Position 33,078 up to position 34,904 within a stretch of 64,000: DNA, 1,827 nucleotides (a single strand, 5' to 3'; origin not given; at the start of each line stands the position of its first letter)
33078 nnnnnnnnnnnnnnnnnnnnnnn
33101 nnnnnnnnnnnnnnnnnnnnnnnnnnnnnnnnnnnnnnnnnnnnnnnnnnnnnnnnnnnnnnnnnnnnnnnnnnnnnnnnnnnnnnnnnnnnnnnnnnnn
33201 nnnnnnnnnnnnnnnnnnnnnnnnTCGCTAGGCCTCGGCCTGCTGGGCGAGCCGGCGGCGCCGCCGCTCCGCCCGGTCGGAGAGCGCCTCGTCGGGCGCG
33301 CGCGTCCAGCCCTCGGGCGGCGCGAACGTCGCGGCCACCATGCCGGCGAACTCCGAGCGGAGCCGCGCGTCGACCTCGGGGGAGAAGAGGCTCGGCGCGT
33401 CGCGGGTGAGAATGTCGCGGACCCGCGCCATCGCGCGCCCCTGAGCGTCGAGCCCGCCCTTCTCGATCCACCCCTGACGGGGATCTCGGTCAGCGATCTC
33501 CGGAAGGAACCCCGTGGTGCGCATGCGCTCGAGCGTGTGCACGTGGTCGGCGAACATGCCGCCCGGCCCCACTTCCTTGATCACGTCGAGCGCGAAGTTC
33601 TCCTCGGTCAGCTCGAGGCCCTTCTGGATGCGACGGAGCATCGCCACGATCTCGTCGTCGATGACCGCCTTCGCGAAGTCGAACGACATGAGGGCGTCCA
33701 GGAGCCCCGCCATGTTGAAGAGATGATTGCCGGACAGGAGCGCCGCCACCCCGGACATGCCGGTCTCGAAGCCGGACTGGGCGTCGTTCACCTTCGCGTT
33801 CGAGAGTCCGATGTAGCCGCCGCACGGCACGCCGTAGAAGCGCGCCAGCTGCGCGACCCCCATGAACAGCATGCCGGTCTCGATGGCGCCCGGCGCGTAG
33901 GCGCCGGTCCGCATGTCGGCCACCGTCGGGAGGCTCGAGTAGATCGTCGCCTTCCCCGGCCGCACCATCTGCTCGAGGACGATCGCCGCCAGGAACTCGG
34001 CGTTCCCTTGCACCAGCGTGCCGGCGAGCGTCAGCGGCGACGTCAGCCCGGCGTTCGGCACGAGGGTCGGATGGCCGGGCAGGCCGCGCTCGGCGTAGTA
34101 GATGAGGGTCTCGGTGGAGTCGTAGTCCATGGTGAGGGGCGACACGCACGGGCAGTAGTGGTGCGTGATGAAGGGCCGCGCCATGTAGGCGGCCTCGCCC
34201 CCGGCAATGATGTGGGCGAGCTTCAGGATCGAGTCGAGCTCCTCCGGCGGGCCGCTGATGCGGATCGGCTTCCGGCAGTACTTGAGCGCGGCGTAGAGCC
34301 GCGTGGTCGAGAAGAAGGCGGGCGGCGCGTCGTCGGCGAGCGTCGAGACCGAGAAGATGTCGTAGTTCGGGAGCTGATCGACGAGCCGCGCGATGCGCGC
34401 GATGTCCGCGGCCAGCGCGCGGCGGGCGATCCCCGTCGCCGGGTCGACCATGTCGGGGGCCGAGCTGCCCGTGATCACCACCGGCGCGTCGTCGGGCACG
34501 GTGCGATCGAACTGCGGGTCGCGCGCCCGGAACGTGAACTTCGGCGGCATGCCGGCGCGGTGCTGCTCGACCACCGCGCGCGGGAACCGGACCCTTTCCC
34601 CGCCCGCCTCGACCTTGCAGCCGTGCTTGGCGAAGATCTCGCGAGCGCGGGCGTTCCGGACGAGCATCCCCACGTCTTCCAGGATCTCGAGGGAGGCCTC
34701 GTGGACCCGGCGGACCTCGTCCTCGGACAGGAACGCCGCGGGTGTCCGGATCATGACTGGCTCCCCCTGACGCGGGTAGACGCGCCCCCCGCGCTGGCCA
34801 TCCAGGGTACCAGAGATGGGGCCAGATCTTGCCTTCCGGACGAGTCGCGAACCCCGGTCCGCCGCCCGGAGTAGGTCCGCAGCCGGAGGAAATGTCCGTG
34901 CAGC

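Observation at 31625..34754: Non-pyrrolysine MttB-family methyltransferase + corrinoid protein + homocysteine-methyltransferase-domain protein: a three-component quaternary-amine demethylation system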

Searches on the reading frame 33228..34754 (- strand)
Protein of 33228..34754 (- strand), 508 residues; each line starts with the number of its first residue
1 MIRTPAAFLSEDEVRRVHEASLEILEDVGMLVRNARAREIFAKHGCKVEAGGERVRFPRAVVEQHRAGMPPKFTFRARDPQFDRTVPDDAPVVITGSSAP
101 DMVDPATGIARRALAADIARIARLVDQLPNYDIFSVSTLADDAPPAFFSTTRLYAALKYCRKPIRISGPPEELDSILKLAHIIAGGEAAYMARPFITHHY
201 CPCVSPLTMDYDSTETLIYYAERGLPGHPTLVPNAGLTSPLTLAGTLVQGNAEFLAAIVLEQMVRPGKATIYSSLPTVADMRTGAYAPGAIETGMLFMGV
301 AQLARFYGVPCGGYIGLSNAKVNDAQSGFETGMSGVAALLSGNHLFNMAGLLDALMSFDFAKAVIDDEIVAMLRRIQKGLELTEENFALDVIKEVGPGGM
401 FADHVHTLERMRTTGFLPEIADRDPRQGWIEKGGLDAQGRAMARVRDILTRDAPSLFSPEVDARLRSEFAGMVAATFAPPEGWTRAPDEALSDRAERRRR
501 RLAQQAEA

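Call 7: search_protein_families(library=pfam, proteins=[window:33228-34754:-], max_evalue=0.001)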
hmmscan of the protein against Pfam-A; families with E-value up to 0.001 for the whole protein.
window:33228-34754:- (508 aa): 1 family
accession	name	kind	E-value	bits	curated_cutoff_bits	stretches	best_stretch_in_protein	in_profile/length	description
PF06253.16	MTTB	-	1.6e-93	313.9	25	1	5-468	30-490/500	Trimethylamine methyltransferase (MTTB)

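Call 8: search_protein_families(library=ncbifam, proteins=[window:33228-34754:-], max_evalue=0.001)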
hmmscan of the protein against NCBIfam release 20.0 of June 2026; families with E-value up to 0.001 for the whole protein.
window:33228-34754:- (508 aa): 1 family
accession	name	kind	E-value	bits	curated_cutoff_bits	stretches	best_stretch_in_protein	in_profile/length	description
TIGR02369.2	trimeth_pyl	equivalog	1.5e-109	366.6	525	1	8-466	5-462/469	[trimethylamine--corrinoid protein] Co-methyltransferase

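Call 10: find_homologous_proteins(query=window:33228-34754:-, max_evalue=1e-20)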
Query window:33228-34754:- (508 aa): 2969 proteins with E <= 1e-20 among 8000 candidates; the best 120 are listed.
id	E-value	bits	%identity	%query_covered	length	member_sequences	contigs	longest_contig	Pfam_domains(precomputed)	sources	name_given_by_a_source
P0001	0.0e+0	1090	94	100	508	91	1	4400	PF06253.17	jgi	jgi:trimethylamine---corrinoid protein Co-methyltransferase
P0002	0.0e+0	1081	94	100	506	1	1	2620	PF06253.17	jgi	jgi:trimethylamine--corrinoid protein Co-methyltransferase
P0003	0.0e+0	1080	94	100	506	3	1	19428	PF06253.17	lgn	-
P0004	0.0e+0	1079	94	100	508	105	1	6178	PF06253.17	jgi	jgi:trimethylamine---corrinoid protein Co-methyltransferase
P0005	0.0e+0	1078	94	100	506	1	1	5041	PF06253.17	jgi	jgi:trimethylamine--corrinoid protein Co-methyltransferase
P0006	0.0e+0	1075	94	100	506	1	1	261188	PF06253.17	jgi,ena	jgi:trimethylamine--corrinoid protein Co-methyltransferase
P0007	0.0e+0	1072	93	100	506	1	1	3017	PF06253.17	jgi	jgi:trimethylamine--corrinoid protein Co-methyltransferase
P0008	0.0e+0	1069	93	100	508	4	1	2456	PF06253.17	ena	-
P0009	0.0e+0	1067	93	100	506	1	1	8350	PF06253.17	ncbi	-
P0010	0.0e+0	1047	91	100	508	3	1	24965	PF06253.17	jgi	jgi:trimethylamine--corrinoid protein Co-methyltransferase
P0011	0.0e+0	1028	89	100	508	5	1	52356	PF06253.17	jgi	jgi:trimethylamine--corrinoid protein Co-methyltransferase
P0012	0.0e+0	1009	87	100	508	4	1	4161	PF06253.17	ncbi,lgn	-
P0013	1.4e-298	1009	87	100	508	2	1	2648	PF06253.17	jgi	jgi:trimethylamine--corrinoid protein Co-methyltransferase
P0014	8.4e-290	980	85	100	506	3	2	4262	PF06253.17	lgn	-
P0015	4.2e-287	971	87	95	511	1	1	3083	PF06253.17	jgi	jgi:trimethylamine--corrinoid protein Co-methyltransferase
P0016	4.4e-287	971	84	100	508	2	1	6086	PF06253.17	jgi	jgi:trimethylamine--corrinoid protein Co-methyltransferase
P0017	4.3e-245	832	73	95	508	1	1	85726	PF06253.17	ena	-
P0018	4.8e-245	832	74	95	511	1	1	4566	PF06253.17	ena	-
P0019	6.5e-240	815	74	95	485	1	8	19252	PF06253.17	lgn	-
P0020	9.9e-239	811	71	94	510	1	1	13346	PF06253.17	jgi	jgi:trimethylamine--corrinoid protein Co-methyltransferase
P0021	1.1e-237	808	73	94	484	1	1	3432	PF06253.17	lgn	-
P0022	3.3e-237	806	70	95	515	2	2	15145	PF06253.17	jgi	jgi:trimethylamine--corrinoid protein Co-methyltransferase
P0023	2.7e-236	803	71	95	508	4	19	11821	PF06253.17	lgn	-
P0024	8.1e-236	802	70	96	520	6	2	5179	PF06253.17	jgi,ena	-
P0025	1.0e-235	801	93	77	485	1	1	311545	PF06253.17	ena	-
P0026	1.5e-235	801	71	95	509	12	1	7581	PF06253.17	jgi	jgi:trimethylamine--corrinoid protein Co-methyltransferase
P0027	1.8e-235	800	69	96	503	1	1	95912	PF06253.17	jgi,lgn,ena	-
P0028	1.1e-234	798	73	95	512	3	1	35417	PF06253.17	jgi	jgi:trimethylamine--corrinoid protein Co-methyltransferase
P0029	1.9e-234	797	68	96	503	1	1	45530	PF06253.17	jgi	-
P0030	4.4e-234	796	69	95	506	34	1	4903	PF06253.17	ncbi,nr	ncbi:MAG: trimethylamine:corrinoid methyltransferase [Anaerolineales bacterium]|nr:trimethylamine:co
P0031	4.5e-234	796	70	96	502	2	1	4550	PF06253.17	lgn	-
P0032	2.0e-233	794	72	95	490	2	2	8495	PF06253.17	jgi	-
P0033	2.5e-233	793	70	95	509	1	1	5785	PF06253.17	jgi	jgi:trimethylamine--corrinoid protein Co-methyltransferase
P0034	2.6e-233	793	69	96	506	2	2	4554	PF06253.17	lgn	-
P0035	7.9e-233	792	71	95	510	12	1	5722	PF06253.17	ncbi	-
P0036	1.0e-231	788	70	95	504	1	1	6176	PF06253.17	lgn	-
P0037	2.2e-231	787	67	96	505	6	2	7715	PF06253.17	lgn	-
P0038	3.9e-231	786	69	99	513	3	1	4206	PF06253.17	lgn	-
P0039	3.9e-231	786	71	93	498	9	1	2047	PF06253.17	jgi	jgi:trimethylamine--corrinoid protein Co-methyltransferase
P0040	8.9e-231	785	67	96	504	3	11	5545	PF06253.17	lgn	-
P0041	9.1e-231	785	96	71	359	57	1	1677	PF06253.17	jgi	jgi:trimethylamine---corrinoid protein Co-methyltransferase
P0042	5.6e-230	782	70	94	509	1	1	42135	PF06253.17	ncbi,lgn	ncbi:MAG: trimethylamine methyltransferase family protein [Chloroflexota bacterium]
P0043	8.7e-230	782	70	96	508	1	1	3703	PF06253.17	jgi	jgi:trimethylamine--corrinoid protein Co-methyltransferase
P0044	2.5e-229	780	69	95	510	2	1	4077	PF06253.17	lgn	-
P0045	2.8e-229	780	69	95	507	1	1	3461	PF06253.17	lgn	-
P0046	6.1e-229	779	68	95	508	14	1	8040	PF06253.17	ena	-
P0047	3.7e-228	776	68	96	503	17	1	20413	PF06253.17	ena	-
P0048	4.9e-228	776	67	95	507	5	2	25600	PF06253.17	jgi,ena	-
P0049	1.4e-227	774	69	94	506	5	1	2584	PF06253.17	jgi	jgi:trimethylamine---corrinoid protein Co-methyltransferase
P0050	2.3e-227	774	68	95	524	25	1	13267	PF06253.17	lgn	-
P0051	2.5e-227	774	68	95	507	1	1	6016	PF06253.17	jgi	jgi:trimethylamine--corrinoid protein Co-methyltransferase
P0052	4.9e-227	773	68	95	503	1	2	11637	PF06253.17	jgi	jgi:trimethylamine--corrinoid protein Co-methyltransferase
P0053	5.2e-227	773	68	95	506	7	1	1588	PF06253.17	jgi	jgi:trimethylamine---corrinoid protein Co-methyltransferase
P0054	5.2e-227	773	69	92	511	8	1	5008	PF06253.17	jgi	-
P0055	8.3e-227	772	68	94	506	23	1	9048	PF06253.17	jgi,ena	-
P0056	9.1e-227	772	68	95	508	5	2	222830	PF06253.17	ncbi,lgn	ncbi:MAG: trimethylamine methyltransferase family protein [Anaerolineales bacterium]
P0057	1.2e-226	771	69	95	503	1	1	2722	PF06253.17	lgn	-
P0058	1.4e-226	771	67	96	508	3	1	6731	PF06253.17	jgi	jgi:trimethylamine--corrinoid protein Co-methyltransferase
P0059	3.9e-226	770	68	95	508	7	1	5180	PF06253.17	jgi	jgi:trimethylamine--corrinoid protein Co-methyltransferase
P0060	5.1e-226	769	69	94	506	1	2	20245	PF06253.17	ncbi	-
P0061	6.5e-226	769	68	94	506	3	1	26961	PF06253.17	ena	-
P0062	1.5e-225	768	68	95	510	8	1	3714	PF06253.17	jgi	-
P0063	1.7e-225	768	67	95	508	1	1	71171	PF06253.17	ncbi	-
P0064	2.7e-225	767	68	95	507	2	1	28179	PF06253.17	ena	-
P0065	3.7e-225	766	68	95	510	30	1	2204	PF06253.17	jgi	-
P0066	4.5e-225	766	69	94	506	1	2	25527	PF06253.17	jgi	jgi:trimethylamine---corrinoid protein Co-methyltransferase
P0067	6.4e-225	766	67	95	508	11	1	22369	PF06253.17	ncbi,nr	ncbi:MAG: trimethylamine methyltransferase [Chloroflexi bacterium RBG_13_66_10]|nr:MAG: trimethylami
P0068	1.4e-224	765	68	95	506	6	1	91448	PF06253.17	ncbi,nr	ncbi:MAG TPA: trimethylamine methyltransferase family protein [Anaerolineales bacterium]|nr:trimethy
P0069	2.3e-224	764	67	95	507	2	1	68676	PF06253.17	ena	-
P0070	4.7e-224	763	66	95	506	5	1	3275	PF06253.17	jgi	jgi:trimethylamine--corrinoid protein Co-methyltransferase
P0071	5.4e-224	763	68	95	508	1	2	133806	PF06253.17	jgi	jgi:trimethylamine--corrinoid protein Co-methyltransferase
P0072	1.3e-221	755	66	96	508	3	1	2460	PF06253.17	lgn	-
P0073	1.4e-221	755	67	95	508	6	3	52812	PF06253.17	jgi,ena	-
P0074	5.0e-221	753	67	95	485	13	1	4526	PF06253.17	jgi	jgi:trimethylamine--corrinoid protein Co-methyltransferase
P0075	7.5e-221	752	65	95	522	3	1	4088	PF06253.17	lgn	-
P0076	1.3e-220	751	69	97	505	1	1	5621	PF06253.17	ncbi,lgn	ncbi:MAG: trimethylamine methyltransferase family protein [Chloroflexota bacterium]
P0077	3.5e-220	750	65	98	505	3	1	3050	PF06253.17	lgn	-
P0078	3.6e-220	750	66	95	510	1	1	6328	PF06253.17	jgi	jgi:trimethylamine--corrinoid protein Co-methyltransferase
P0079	4.1e-220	750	66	94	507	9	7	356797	PF06253.17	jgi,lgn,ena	jgi:trimethylamine--corrinoid protein Co-methyltransferase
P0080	2.6e-219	747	65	99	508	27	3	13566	PF06253.17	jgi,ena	-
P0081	4.0e-219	747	67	94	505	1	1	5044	PF06253.17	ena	-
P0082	4.3e-219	746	67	95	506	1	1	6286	PF06253.17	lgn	-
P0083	2.8e-218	744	66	95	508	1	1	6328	PF06253.17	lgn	-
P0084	2.9e-218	744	67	94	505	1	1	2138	PF06253.17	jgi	jgi:trimethylamine--corrinoid protein Co-methyltransferase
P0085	4.2e-218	743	65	96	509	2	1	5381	PF06253.17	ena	-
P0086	7.9e-218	742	64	96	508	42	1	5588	PF06253.17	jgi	-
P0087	8.8e-218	742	67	95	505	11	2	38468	PF06253.17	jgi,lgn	jgi:trimethylamine--corrinoid protein Co-methyltransferase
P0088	5.0e-217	740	67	94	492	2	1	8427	PF06253.17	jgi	jgi:trimethylamine--corrinoid protein Co-methyltransferase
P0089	5.4e-217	739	67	94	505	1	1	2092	PF06253.17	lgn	-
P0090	2.3e-216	737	66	94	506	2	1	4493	PF06253.17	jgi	jgi:trimethylamine--corrinoid protein Co-methyltransferase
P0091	2.4e-216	737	64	97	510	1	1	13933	PF06253.17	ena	-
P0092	3.5e-216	737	67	95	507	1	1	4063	PF06253.17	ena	-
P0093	3.7e-216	737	66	96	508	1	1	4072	PF06253.17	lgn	-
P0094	4.5e-216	736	64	96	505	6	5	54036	PF06253.17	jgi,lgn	jgi:trimethylamine--corrinoid protein Co-methyltransferase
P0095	4.8e-216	736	65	96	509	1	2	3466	PF06253.17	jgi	jgi:trimethylamine--corrinoid protein Co-methyltransferase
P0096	5.7e-216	736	66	94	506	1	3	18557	PF06253.17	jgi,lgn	jgi:trimethylamine--corrinoid protein Co-methyltransferase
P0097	9.2e-216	735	67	94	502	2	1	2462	PF06253.17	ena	-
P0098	1.4e-215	735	64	95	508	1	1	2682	PF06253.17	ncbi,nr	ncbi:MAG: trimethylamine methyltransferase family protein [Chloroflexota bacterium]|nr:trimethylamin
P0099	1.6e-215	735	67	95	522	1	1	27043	PF06253.17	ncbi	-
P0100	1.7e-215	735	98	66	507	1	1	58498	PF06253.17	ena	-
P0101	1.8e-215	734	66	95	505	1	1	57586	PF06253.17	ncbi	-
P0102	2.5e-215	734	67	94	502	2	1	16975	PF06253.17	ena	-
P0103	4.0e-215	733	64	100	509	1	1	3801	PF06253.17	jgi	jgi:trimethylamine--corrinoid protein Co-methyltransferase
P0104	5.2e-215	733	67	95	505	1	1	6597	PF06253.17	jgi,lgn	jgi:trimethylamine--corrinoid protein Co-methyltransferase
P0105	6.1e-215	733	65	97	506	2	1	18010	PF06253.17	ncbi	-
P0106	6.7e-215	733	66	96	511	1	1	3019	PF06253.17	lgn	-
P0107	1.9e-214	731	64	95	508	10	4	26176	PF06253.17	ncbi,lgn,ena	-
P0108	2.5e-214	731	66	96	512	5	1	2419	PF06253.17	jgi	jgi:trimethylamine--corrinoid protein Co-methyltransferase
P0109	2.8e-214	731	65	97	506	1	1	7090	PF06253.17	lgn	-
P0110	4.5e-214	730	66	94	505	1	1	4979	PF06253.17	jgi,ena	-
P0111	5.6e-214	730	65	95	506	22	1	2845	PF06253.17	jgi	jgi:trimethylamine--corrinoid protein Co-methyltransferase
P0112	6.0e-214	729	64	96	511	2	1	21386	PF06253.17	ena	-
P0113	6.4e-214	729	65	97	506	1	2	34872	PF06253.17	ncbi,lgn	-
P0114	7.5e-214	729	66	95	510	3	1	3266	PF06253.17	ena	-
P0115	8.1e-214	729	66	94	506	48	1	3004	PF06253.17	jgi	jgi:trimethylamine---corrinoid protein Co-methyltransferase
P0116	2.2e-213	728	64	95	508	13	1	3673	PF06253.17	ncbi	-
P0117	2.4e-213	727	65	95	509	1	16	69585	PF06253.17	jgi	jgi:trimethylamine--corrinoid protein Co-methyltransferase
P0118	4.0e-213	727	65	96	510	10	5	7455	PF06253.17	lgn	-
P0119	4.8e-213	726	64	95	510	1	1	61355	PF06253.17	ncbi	-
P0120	5.3e-213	726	64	97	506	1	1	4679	PF06253.17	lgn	-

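Call 21: find_encoding_contigs(protein=window:33228-34754:-, flank=10000, max_places=5)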
Protein window:33228-34754:- (508 aa): 15 contigs read that carry it; 5 places shown.
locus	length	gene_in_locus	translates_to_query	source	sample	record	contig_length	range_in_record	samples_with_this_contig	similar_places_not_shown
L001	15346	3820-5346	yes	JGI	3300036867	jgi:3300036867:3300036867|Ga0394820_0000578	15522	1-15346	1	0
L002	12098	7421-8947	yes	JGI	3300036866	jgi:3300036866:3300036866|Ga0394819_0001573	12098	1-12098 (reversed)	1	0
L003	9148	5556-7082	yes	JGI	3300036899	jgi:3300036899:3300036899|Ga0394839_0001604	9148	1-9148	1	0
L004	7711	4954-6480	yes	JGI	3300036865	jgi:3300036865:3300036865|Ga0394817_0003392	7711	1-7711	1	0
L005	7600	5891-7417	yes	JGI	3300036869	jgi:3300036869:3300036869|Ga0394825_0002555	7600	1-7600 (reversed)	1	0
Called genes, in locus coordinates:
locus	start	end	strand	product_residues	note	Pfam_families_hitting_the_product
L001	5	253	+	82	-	PF00378:ECH_1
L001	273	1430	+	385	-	PF02771:Acyl-CoA_dh_N, PF02770:Acyl-CoA_dh_M, PF00441:Acyl-CoA_dh_1, PF08028:Acyl-CoA_dh_2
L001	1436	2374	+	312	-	PF00753:Lactamase_B (weak)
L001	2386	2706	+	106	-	-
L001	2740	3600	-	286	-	PF05721:PhyH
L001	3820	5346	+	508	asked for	PF06253:MTTB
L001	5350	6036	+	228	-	PF02607:B12-binding_2, PF02310:B12-binding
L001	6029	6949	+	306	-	PF02574:S-methyl_trans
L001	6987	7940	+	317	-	PF00682:HMGL-like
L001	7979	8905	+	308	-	PF06189:5-nucleotidase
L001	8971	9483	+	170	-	PF07366:SnoaL, PF12680:SnoaL_2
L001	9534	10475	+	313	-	PF00296:Bac_luciferase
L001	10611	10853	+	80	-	PF03795:YCII (weak)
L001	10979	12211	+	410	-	PF07992:Pyr_redox_2, PF13738:Pyr_redox_3, PF00070:Pyr_redox, PF14721:AIF_C (weak)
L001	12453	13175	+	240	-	PF13620:CarboxypepD_reg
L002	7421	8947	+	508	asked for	PF06253:MTTB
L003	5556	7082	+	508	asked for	PF06253:MTTB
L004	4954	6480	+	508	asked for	PF06253:MTTB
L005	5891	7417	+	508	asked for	PF06253:MTTB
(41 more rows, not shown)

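Call 22: find_related_loci(query=window:33228-34754:-, collection=genome_contigs, flank=10000)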
Query window:33228-34754:- (508 aa) in genome_contigs; peptide patterns used: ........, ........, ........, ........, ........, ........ (x = any residue, [..] = any of these).
131 stretches matched a pattern; 68 encode a relative of the query (tblastn E <= 1e-3); 68 distinct loci.
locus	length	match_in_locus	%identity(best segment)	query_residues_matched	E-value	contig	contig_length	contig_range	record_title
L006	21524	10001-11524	97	1-508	0e+0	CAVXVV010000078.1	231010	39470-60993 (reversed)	MAG: uncultured Candidatus Rokubacteria bacterium isolate MFD04850.bin.2.156 genome assembly, contig: contig_67019, whol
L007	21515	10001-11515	96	1-505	0e+0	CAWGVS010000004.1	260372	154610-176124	MAG: uncultured Candidatus Rokubacteria bacterium isolate MFD02242.bin.2.73 genome assembly, contig: contig_13622, whole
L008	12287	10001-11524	94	1-508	0e+0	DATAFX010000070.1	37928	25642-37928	MAG TPA_asm: Candidatus Methylomirabilota bacterium isolate SMAG_U6814 k141_3570738, whole genome shotgun sequence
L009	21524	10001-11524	94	1-508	0e+0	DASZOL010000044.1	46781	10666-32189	MAG TPA_asm: Candidatus Methylomirabilota bacterium isolate SMAG_U5944 k141_3545827, whole genome shotgun sequence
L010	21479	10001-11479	94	1-493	0e+0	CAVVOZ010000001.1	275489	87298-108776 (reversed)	MAG: uncultured Candidatus Rokubacteria bacterium isolate MFD02242.bin.2.101 genome assembly, contig: contig_10227, whol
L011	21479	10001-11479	94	1-493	0e+0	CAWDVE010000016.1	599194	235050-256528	MAG: uncultured Candidatus Rokubacteria bacterium isolate MFD05674.bin.2.168 genome assembly, contig: contig_39439, whol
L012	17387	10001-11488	93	1-496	0e+0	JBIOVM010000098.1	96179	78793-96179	MAG: Candidatus Rokuibacteriota bacterium isolate MAG108 k127_274800, whole genome shotgun sequence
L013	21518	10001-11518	92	1-506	0e+0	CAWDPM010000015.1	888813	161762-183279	MAG: uncultured Candidatus Rokubacteria bacterium isolate MFD04850.bin.1.411 genome assembly, contig: contig_2730, whole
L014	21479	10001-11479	93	1-493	0e+0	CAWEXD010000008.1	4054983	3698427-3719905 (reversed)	MAG: uncultured Candidatus Rokubacteria bacterium isolate MFD06229.bin.1.275 genome assembly, contig: contig_3626, whole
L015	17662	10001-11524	87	1-508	0e+0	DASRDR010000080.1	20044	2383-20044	MAG TPA_asm: Candidatus Methylomirabilota bacterium isolate SMAG_U9985 k141_1194559, whole genome shotgun sequence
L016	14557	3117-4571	71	1-485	0e+0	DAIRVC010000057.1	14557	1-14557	MAG TPA_asm: Anaerolineales bacterium isolate CTOTU25583 NODE_1628_length_14557_cov_4.929044, whole genome shotgun seque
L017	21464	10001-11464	69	1-488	0e+0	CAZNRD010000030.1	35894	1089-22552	MAG TPA_asm: uncultured Anaerolineaceae bacterium isolate binchicken_co209_24 genome assembly, contig: NODE_908_length_3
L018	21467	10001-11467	68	1-490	0e+0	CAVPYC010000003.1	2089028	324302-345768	MAG: uncultured Chloroflexia bacterium isolate MFD09964.bin.2.1 genome assembly, contig: contig_4546, whole genome shotg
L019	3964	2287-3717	69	9-485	0e+0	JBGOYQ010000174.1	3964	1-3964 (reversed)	MAG: Anaerolineae bacterium isolate OBJ_0618_130150_4 k141_2428798_length_3964_cov_10.6155, whole genome shotgun sequenc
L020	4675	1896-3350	69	1-485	0e+0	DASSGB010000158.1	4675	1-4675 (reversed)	MAG TPA_asm: Anaerolineales bacterium isolate SMAG_U1021 k141_1127040, whole genome shotgun sequence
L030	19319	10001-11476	63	2-492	0e+0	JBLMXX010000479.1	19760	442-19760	MAG: Acidobacteriota bacterium isolate MAG244 PRJNA957066_bin26_renamed_478, whole genome shotgun sequence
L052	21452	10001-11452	57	1-483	0e+0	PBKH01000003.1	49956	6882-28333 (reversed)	MAG: Verrucomicrobiales bacterium isolate SP274 74067, whole genome shotgun sequence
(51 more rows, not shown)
